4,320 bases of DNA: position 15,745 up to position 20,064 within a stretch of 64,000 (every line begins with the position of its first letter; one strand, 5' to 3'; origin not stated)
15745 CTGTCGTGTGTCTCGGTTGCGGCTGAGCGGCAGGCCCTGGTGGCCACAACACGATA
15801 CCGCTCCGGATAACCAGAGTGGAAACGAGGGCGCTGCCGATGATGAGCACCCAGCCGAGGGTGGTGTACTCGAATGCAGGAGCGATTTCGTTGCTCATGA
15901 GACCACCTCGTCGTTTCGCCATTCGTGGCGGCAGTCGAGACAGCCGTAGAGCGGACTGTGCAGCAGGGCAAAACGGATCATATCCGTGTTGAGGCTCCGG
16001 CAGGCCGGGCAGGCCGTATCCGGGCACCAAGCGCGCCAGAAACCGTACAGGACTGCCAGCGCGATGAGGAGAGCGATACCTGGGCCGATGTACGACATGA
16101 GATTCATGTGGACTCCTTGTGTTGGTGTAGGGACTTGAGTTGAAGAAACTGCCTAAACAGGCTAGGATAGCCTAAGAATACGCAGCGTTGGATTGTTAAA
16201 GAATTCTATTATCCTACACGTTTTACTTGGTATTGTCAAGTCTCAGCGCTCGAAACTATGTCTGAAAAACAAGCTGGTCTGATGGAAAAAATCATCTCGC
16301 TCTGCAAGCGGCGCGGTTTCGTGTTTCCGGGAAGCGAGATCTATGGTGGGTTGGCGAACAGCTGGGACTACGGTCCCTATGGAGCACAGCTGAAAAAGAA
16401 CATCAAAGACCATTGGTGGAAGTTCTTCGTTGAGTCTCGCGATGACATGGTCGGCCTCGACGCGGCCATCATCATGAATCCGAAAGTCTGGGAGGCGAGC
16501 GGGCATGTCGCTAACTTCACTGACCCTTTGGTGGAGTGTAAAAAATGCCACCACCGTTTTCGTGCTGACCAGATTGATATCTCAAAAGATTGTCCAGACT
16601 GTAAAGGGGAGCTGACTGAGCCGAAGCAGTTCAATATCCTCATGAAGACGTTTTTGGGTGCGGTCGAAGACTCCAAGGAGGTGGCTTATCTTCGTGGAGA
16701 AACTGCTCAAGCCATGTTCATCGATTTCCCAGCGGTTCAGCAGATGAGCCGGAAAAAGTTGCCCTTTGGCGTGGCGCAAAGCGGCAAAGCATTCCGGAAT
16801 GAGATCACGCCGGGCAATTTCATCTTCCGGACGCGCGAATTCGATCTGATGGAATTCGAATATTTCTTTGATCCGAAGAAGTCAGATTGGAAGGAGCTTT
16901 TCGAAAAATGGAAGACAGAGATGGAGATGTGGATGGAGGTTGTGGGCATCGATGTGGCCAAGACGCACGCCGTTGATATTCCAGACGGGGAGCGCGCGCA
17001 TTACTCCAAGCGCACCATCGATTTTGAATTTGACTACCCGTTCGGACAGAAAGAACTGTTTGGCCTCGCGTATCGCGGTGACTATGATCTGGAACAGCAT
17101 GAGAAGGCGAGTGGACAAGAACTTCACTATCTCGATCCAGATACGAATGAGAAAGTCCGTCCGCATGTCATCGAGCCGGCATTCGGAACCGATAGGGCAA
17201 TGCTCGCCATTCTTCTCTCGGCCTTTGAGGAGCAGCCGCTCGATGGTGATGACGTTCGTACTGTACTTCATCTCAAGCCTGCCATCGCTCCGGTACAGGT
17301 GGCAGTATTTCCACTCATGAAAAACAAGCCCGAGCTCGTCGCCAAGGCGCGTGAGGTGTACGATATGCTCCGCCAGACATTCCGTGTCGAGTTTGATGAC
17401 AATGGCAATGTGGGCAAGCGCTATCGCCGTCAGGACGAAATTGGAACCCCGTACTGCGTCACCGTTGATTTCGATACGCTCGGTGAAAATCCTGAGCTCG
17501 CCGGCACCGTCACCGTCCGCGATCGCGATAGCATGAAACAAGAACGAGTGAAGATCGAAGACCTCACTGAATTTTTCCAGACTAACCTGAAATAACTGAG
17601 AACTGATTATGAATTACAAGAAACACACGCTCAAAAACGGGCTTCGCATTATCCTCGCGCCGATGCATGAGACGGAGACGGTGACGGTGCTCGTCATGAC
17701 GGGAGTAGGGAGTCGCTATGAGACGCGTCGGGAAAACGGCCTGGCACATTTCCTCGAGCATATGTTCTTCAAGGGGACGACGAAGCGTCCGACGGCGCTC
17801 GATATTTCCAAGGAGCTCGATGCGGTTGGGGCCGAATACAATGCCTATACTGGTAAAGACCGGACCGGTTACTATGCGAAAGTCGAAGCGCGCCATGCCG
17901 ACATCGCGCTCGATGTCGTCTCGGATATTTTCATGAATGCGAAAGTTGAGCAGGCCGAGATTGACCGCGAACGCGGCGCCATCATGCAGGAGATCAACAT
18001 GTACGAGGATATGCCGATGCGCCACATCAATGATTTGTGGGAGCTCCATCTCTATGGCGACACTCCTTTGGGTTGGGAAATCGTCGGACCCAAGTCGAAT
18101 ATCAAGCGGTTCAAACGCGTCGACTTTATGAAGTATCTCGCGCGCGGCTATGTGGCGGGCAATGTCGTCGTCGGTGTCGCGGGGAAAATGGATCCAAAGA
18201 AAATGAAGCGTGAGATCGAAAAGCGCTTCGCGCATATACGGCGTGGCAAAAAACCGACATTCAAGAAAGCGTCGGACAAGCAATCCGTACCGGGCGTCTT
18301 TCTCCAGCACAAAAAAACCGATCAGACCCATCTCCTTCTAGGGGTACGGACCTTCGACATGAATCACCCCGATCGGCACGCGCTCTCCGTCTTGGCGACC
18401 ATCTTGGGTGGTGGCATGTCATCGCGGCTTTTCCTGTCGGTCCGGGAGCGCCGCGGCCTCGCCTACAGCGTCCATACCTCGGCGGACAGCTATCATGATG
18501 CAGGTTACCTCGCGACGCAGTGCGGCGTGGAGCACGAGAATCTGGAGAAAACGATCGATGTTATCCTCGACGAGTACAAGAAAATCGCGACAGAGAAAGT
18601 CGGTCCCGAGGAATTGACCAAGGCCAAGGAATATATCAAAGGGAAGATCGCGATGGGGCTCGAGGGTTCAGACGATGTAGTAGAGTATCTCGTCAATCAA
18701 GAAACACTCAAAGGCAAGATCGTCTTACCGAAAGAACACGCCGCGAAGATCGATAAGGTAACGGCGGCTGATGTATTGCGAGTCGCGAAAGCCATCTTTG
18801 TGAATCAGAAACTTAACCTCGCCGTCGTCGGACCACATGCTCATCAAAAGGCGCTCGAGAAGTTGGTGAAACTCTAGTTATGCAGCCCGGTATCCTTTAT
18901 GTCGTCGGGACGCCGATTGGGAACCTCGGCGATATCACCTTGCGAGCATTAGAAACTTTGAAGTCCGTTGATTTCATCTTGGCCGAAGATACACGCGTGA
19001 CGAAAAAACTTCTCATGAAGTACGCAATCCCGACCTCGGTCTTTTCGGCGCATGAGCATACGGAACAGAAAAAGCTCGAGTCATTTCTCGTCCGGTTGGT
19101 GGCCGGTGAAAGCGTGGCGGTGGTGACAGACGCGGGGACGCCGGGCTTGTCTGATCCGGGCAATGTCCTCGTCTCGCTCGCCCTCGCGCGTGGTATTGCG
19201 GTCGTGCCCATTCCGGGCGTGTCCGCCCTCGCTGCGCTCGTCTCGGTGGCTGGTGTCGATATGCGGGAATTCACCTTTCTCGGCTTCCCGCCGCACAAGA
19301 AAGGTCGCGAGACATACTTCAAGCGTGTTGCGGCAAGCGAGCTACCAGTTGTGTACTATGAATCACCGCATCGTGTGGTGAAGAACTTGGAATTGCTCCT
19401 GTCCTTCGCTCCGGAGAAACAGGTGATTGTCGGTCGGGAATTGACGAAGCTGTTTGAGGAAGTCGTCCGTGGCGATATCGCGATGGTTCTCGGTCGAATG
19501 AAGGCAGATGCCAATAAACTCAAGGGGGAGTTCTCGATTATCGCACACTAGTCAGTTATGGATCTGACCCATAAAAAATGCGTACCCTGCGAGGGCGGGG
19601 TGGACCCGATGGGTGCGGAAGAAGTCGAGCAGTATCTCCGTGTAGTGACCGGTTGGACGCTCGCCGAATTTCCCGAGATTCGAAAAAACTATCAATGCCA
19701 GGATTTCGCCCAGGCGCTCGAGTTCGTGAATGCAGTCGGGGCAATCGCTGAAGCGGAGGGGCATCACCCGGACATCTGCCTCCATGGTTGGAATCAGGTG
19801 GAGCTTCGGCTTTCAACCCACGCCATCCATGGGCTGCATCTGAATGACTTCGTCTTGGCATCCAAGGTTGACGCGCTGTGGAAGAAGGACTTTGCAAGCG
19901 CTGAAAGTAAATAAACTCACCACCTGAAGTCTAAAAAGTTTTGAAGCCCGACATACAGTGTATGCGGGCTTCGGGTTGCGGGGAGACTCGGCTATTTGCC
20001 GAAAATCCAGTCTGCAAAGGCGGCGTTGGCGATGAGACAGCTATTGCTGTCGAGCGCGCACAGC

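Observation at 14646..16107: Compact minus-strand 4-gene operon of unknown function with a zinc-ribbon membrane protein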

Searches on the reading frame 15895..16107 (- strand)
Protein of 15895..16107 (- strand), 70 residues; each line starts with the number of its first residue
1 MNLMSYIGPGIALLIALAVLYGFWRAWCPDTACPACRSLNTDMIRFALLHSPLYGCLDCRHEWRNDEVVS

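Call 4: search_protein_families(library=pfam, proteins=[window:15895-16107:-], max_evalue=1)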
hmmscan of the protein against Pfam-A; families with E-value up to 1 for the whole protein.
window:15895-16107:- (70 aa): 5 families
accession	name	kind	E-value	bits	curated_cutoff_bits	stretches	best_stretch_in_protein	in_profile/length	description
PF02701.20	Zn_ribbon_Dof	-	0.0071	16.9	26.6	1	31-64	4-39/59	Dof domain, zinc finger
PF01096.23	Zn_ribbon_TFIIS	-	0.025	14.8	21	1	54-64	29-39/39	Transcription factor S-II (TFIIS)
PF08274.17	Zn_Ribbon_YjdM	-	0.036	14.5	30.8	1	32-63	4-29/30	PhnA Zinc-Ribbon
PF09723.15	Zn_ribbon_8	-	0.16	12.4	34.4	0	29-38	25-34/41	Zinc ribbon domain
PF23451.1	Zn_ribbon_PaaD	-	0.26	11.4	27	0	31-60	15-46/53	PaaD zinc beta ribbon domain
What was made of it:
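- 15895..16107 (-): ORF1, 70 aa: N-terminal TM helix (about residues 7-25) plus C-terminal 4-Cys zinc-ribbon-like motif (C33xxC36 ... C56xxC59, with an extra C28). Predicted N-out/C-in, which is an inference from R25 following the helix. Only sub-threshold zinc-ribbon Pfam hits (call 4).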

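Call 9: search_protein_families(library=padloc, proteins=[window:15895-16107:-], max_evalue=1)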
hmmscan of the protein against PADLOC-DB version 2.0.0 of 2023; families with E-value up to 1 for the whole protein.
window:15895-16107:- (70 aa): 0 families

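Call 10: search_protein_families(library=ncbifam, proteins=[window:15895-16107:-], max_evalue=1)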
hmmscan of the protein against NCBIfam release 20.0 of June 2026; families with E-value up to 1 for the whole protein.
window:15895-16107:- (70 aa): 1 family
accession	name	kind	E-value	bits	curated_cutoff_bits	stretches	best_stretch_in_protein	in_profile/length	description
NF046080.1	PID_CTERM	domain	0.23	11.4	26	1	10-25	6-21/25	PID-CTERM protein-sorting domain-containing protein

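Call 11: search_protein_families(library=phrogs, proteins=[window:15895-16107:-], max_evalue=1)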
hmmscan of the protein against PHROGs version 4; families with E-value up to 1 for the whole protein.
window:15895-16107:- (70 aa): 1 family
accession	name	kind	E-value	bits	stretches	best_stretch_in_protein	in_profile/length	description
phrog_16119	-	unknown function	0.13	13.7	1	31-66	11-43/135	-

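Call 20: list_cluster_members(proteins=[P0001, P0003, window:15895-16107:-, window:15458-15898:-, window:13530-14642:+, window:16258-17595:+])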
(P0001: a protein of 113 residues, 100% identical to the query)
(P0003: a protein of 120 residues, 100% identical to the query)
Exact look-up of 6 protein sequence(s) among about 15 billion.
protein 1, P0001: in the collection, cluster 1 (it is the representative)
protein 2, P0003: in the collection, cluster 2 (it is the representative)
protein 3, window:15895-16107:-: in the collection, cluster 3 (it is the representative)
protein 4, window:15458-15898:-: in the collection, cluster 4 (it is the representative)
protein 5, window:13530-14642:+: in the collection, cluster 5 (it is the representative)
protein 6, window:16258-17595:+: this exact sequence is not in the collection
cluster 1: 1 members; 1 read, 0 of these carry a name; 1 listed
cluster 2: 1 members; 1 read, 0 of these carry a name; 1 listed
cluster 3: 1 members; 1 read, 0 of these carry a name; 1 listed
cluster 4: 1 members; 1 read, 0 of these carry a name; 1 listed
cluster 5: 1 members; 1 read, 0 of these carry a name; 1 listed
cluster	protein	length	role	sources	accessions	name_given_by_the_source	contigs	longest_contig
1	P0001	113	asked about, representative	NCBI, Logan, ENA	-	-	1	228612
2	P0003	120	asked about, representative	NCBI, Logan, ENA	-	-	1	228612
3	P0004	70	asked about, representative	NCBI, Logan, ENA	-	-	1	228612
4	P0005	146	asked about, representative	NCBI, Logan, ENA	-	-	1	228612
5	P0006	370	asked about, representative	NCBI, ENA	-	-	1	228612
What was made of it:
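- All four proteins are singleton 90% clusters (call 20).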

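Call 33: search_solved_structures(query=window:15895-16107:-, max_evalue=10)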
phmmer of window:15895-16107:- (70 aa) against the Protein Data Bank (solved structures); distinct sequences matched with E-value up to 10: 6.
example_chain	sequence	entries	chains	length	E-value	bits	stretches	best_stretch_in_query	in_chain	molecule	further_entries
7kao_A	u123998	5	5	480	0.026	18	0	7-32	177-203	Protein transport protein SEC61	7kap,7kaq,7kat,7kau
6n3q_A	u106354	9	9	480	0.17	15.4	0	3-28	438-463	Protein transport protein SEC61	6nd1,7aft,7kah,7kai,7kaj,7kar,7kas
7kak_A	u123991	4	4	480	0.61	13.6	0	3-25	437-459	Protein transport channel Sec61 complex, alpha subunit (Sec61)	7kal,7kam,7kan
4bip_B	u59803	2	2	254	0.77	13.3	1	18-36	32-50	VP2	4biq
5cuu_A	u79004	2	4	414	0.97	13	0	24-64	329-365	Acidocalcisomal pyrophosphatase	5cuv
7bsj_A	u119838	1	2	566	1.6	12.2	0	12-57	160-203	NAD-dependent malic enzyme, mitochondrial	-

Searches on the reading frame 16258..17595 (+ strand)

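Call 39: search_protein_families(library=pfam, proteins=[window:16258-17595:+], max_evalue=0.001)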
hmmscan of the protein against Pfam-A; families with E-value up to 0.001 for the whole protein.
window:16258-17595:+ (445 aa): 3 families
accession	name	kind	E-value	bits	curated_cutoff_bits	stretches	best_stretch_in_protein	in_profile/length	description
PF03129.25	HGTP_anticodon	-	4.7e-23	81.6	21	1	347-442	1-93/94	Anticodon binding domain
PF00587.30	tRNA-synt_2b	-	1.4e-09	38.7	29.3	1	163-319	30-176/179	tRNA synthetase class II core domain (G, H, P, S and T)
PF23470.1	Zn_ribbon_PF0610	-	0.00075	19.7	26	0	93-127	3-36/39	PF0610 rubredoxin-like zinc beta-ribbon domain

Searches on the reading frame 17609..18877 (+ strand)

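Call 39: search_protein_families(library=pfam, proteins=[window:17609-18877:+], max_evalue=0.001)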
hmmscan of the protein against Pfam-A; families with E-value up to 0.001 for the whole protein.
window:17609-18877:+ (422 aa): 2 families
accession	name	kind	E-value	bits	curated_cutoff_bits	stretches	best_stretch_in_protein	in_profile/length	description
PF05193.26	Peptidase_M16_C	-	8.3e-40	137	23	1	171-341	5-179/181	Peptidase M16 inactive domain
PF00675.25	Peptidase_M16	-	2.7e-37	128.4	22.3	1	14-162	2-149/149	Insulinase (Peptidase family M16)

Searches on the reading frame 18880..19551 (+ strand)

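Call 39: search_protein_families(library=pfam, proteins=[window:18880-19551:+], max_evalue=0.001)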
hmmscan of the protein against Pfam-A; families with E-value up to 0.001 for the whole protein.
window:18880-19551:+ (223 aa): 1 family
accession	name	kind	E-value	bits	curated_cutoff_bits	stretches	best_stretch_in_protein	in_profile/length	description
PF00590.25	TP_methylase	-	4.1e-31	109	27.8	1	6-201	2-209/212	Tetrapyrrole (Corrin/Porphyrin) Methylases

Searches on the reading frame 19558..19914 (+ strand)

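Call 89: search_protein_families(library=pfam, proteins=[window:19558-19914:+], max_evalue=0.01)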
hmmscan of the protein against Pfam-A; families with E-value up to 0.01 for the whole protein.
window:19558-19914:+ (118 aa): 1 family
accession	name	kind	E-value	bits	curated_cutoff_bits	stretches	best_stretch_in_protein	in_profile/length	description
PF01329.24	Pterin_4a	-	1e-27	96.5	26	1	17-107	2-91/91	Pterin 4 alpha carbinolamine dehydratase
